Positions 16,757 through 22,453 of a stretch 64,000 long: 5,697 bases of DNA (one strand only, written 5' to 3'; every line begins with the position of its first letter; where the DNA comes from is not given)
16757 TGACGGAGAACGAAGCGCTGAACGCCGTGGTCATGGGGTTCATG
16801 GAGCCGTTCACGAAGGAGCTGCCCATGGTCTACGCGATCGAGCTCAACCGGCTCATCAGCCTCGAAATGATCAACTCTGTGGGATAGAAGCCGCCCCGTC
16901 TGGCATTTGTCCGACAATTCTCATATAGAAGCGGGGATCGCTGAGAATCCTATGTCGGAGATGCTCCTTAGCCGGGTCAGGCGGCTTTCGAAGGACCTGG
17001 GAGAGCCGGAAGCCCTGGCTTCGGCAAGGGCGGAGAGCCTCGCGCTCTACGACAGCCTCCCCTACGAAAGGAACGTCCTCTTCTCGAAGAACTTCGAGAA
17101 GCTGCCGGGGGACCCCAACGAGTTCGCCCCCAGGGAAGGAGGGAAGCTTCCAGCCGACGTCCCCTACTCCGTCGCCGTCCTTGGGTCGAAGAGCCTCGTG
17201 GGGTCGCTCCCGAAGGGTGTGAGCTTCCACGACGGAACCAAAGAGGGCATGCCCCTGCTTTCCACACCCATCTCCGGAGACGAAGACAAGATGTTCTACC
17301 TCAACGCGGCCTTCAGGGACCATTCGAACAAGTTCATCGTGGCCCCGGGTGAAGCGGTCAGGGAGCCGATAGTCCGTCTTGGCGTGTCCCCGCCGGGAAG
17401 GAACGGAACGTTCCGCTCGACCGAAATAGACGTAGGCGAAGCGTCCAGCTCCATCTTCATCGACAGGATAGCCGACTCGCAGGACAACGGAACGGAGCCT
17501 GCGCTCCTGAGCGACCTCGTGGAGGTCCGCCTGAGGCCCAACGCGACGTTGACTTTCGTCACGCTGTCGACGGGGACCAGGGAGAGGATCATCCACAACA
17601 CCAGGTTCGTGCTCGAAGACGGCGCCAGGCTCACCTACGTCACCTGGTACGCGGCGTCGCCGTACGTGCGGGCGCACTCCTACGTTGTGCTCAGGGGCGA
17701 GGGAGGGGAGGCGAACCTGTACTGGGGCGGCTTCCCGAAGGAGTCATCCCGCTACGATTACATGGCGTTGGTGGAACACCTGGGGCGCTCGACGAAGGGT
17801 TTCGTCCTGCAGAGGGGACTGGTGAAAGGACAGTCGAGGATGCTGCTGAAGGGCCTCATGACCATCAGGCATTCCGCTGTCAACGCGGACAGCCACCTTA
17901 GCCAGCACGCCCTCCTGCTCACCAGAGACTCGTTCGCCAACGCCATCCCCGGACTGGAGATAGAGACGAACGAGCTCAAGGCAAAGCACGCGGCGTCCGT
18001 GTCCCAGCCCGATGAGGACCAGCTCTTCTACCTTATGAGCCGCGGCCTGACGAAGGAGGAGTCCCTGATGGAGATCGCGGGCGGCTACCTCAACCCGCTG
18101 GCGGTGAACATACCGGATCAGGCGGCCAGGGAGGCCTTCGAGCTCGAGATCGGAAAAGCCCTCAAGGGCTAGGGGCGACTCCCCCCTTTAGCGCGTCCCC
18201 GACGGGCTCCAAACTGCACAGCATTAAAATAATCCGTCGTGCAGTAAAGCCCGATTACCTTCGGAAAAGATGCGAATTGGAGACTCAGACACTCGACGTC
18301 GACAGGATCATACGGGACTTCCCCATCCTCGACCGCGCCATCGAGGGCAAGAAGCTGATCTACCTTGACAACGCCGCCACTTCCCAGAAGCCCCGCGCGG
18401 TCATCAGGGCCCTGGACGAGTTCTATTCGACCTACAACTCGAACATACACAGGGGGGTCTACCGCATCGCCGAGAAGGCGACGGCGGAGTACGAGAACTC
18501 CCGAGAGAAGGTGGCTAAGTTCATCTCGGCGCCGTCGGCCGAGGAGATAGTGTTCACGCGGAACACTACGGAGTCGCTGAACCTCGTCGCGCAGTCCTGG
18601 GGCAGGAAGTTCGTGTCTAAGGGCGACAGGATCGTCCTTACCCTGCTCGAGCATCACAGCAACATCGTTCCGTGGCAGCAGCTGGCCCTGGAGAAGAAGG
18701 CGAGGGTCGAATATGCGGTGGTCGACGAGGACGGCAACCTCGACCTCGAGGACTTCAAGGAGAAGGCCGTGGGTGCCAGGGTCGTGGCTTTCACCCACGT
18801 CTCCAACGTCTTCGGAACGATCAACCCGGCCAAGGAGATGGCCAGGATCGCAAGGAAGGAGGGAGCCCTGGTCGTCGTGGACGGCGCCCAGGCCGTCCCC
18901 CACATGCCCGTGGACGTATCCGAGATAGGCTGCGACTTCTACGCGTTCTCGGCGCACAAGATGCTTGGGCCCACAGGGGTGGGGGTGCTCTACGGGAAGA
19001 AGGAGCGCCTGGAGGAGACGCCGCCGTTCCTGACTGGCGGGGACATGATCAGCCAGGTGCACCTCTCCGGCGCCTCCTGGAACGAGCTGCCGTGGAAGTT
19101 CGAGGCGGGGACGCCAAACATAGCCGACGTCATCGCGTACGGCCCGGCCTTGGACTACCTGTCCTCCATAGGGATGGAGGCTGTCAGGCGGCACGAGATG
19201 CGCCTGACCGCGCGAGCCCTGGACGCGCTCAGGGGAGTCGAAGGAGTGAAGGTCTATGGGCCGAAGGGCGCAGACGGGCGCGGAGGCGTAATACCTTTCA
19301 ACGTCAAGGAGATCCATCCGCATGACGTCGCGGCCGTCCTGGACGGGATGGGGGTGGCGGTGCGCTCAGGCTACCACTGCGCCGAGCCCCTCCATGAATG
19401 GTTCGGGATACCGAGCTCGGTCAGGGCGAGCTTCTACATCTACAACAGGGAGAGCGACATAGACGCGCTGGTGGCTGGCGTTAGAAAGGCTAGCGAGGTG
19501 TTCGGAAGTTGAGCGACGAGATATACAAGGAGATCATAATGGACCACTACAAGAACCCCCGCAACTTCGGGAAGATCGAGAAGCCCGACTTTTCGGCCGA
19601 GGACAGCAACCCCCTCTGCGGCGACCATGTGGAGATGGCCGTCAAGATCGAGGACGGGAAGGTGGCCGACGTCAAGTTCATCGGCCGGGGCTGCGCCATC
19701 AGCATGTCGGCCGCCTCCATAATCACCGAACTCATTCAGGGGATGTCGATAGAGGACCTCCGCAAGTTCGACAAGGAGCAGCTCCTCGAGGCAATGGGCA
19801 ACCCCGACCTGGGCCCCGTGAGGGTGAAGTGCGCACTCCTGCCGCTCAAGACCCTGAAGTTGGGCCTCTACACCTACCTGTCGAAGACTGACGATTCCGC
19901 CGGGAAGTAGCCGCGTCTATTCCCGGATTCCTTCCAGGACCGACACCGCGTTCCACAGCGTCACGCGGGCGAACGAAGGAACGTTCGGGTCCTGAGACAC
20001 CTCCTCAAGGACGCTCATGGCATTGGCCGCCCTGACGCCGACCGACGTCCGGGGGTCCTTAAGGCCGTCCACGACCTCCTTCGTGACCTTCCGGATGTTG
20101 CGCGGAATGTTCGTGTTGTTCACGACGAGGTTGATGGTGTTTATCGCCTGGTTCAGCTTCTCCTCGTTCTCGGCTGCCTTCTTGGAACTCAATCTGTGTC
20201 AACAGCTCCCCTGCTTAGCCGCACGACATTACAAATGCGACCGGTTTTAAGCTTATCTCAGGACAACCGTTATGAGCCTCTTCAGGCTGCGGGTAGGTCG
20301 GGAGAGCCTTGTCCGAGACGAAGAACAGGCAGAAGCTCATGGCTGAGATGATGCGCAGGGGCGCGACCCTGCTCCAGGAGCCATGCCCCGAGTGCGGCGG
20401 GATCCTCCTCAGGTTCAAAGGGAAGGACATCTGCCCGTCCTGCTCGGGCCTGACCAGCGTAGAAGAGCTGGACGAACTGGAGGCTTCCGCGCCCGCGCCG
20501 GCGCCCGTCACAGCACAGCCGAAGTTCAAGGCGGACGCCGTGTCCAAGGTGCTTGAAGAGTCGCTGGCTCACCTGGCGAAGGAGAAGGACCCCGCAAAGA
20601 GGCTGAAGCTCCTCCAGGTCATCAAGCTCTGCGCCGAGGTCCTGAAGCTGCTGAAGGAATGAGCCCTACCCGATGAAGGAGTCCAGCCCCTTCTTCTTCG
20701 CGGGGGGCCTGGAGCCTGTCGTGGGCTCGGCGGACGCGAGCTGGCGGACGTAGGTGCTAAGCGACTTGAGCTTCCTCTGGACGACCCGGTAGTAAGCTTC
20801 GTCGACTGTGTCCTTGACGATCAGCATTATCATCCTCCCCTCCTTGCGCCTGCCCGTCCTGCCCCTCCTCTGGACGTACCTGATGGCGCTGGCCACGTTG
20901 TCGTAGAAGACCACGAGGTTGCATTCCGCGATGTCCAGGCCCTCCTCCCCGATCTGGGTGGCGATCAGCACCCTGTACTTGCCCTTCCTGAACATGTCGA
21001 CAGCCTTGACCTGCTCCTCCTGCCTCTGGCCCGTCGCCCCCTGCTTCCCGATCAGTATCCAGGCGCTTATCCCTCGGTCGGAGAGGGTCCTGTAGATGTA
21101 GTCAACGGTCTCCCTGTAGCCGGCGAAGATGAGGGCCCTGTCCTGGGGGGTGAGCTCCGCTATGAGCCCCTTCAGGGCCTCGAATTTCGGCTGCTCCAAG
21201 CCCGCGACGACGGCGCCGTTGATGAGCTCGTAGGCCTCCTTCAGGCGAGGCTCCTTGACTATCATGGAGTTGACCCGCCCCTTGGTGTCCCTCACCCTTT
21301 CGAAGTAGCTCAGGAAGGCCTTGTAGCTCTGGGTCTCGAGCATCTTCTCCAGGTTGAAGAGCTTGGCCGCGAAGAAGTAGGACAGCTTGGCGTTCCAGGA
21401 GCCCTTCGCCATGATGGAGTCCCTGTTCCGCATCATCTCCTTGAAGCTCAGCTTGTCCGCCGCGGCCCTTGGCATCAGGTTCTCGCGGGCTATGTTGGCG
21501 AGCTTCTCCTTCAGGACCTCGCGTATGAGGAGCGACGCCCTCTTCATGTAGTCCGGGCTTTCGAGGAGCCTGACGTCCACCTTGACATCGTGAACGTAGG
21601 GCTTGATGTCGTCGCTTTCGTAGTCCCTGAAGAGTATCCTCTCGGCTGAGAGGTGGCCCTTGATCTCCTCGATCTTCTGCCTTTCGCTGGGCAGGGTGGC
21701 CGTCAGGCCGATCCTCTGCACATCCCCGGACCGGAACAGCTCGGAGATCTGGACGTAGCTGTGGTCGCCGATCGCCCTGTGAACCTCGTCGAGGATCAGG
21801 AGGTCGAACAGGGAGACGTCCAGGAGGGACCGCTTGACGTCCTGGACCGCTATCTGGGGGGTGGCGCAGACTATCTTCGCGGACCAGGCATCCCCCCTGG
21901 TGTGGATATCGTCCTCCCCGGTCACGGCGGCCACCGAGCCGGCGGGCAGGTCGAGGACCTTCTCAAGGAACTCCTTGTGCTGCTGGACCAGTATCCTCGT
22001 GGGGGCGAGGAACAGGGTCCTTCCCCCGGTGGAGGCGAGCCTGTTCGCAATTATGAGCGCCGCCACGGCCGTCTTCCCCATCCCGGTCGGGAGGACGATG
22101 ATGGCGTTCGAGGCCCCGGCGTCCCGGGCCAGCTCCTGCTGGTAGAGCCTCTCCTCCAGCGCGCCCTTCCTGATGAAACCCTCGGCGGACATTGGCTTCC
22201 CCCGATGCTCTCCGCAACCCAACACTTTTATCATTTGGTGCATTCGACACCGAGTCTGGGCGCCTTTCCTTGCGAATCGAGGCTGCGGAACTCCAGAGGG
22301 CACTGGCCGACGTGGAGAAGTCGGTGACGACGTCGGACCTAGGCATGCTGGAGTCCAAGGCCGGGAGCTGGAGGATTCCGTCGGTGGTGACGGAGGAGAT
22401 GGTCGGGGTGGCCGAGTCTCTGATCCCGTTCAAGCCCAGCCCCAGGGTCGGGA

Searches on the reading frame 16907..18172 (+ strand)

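Call 32: search_protein_families(library=pfam, proteins=[window:16907-18172:+], max_evalue=0.00001)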
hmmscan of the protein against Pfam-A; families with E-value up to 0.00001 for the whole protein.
window:16907-18172:+ (421 aa): 1 family
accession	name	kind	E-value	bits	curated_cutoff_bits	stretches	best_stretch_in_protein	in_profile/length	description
PF01458.23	SUFBD_core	-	4.8e-45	154.3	27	1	166-386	8-224/232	SUF system FeS cluster assembly, SufBD core domain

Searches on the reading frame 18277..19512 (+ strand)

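Call 32: search_protein_families(library=pfam, proteins=[window:18277-19512:+], max_evalue=0.00001)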
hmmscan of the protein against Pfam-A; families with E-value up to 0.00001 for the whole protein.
window:18277-19512:+ (411 aa): 1 family
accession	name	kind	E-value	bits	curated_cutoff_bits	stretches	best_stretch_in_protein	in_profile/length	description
PF00266.25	Aminotran_5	-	2.7e-149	497.6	21.5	1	28-398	1-371/371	Aminotransferase class-V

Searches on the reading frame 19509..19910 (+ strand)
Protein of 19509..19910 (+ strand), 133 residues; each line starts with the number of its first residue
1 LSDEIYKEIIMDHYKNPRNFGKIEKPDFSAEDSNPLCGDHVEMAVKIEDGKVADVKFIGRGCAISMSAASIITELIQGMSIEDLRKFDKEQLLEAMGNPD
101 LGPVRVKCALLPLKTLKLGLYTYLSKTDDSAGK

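Call 32: search_protein_families(library=pfam, proteins=[window:19509-19910:+], max_evalue=0.00001)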
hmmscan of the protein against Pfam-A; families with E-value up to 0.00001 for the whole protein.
window:19509-19910:+ (133 aa): 1 family
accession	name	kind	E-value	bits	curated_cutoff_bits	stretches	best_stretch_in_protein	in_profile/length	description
PF01592.21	NifU_N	-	1.8e-30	106.1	22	1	6-127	2-124/127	NifU-like N terminal domain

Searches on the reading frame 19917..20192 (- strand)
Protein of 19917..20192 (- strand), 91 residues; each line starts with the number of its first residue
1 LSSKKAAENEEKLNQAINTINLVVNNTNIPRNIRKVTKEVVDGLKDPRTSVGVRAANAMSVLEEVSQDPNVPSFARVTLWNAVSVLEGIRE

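Call 36: search_protein_families(library=pfam, proteins=[window:19917-20192:-], max_evalue=0.00001)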
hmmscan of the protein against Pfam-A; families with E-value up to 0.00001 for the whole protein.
window:19917-20192:- (91 aa): 1 family
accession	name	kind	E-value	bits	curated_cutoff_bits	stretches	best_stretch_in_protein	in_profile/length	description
PF03685.18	UPF0147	-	2.5e-29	101.6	23.6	1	9-89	1-81/81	Uncharacterised protein family (UPF0147)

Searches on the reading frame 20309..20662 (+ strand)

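Call 32: search_protein_families(library=pfam, proteins=[window:20309-20662:+], max_evalue=0.00001)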
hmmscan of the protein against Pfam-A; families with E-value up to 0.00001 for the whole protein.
window:20309-20662:+ (117 aa): 1 family
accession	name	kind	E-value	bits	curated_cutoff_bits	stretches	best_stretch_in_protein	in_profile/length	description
PF06677.18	Auto_anti-p27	-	4.8e-13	49.4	24.1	1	9-45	1-39/40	Sjogren's syndrome/scleroderma autoantigen 1 (Autoantigen p27)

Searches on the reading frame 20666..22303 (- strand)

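Call 32: search_protein_families(library=pfam, proteins=[window:20666-22303:-], max_evalue=0.00001)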
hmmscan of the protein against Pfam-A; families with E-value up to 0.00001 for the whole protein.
window:20666-22303:- (545 aa): 3 families
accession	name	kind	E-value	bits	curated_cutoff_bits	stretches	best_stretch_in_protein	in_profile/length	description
PF00270.35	DEAD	-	9.9e-27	94.1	26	1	58-210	7-166/167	DEAD/DEAH box helicase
PF00271.37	Helicase_C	-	2.2e-22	79.8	23.5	1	373-486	2-109/110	Helicase conserved C-terminal domain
PF04851.21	ResIII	-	5.4e-22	78.9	22.5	1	53-205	6-163/164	Type III restriction enzyme, res subunit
